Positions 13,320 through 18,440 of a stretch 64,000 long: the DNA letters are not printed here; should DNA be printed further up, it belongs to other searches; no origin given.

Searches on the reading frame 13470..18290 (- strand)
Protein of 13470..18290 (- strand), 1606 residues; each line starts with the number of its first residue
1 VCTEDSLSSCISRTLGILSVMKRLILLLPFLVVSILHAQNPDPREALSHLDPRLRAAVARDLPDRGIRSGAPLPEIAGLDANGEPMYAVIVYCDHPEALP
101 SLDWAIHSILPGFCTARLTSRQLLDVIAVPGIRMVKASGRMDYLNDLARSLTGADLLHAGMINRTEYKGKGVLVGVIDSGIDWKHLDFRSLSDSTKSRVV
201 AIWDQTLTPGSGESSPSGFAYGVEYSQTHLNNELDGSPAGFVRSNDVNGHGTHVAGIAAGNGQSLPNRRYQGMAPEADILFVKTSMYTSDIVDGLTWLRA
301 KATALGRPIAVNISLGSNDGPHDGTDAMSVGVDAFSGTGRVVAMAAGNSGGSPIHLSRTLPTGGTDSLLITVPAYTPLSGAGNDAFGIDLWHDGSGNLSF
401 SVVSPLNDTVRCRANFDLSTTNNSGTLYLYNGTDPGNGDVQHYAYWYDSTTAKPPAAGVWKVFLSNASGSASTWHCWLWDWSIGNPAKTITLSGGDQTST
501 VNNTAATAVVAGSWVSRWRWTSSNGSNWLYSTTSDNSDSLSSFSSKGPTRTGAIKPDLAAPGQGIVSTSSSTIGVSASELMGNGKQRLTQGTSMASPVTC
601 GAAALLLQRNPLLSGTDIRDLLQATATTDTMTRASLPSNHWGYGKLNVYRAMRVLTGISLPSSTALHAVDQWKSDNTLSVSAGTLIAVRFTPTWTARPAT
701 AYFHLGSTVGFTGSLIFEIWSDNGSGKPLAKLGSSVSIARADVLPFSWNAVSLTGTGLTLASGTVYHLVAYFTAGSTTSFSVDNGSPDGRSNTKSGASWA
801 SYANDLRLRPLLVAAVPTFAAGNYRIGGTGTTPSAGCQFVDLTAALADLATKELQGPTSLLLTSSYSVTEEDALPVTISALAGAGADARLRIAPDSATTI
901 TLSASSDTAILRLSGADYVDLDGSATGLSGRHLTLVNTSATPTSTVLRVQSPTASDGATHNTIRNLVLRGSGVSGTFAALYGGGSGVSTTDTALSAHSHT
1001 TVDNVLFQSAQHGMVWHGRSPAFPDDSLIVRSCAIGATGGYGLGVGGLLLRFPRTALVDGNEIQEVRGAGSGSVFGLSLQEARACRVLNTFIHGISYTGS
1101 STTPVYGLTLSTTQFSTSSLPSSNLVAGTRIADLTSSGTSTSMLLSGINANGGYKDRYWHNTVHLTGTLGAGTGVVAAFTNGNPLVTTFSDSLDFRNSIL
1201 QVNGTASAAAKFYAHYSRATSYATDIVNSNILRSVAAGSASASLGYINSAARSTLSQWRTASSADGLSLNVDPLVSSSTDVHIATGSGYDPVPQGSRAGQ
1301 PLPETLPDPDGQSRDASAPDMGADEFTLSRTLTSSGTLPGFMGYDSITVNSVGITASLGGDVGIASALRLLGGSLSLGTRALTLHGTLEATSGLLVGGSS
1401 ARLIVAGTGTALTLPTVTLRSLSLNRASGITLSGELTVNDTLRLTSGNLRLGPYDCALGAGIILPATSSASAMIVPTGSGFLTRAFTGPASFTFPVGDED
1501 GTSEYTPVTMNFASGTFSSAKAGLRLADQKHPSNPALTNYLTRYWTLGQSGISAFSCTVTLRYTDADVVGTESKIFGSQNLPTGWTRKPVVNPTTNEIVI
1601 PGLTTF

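Call 49: search_protein_families(library=pfam, proteins=[window:13470-18290:-], max_evalue=0.0001)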
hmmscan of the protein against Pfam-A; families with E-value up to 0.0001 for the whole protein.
window:13470-18290:- (1606 aa): 1 family
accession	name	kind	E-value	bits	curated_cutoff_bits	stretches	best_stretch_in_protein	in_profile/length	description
PF00082.27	Peptidase_S8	-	1.9e-40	139.4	21.8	1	169-644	1-288/288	Subtilase family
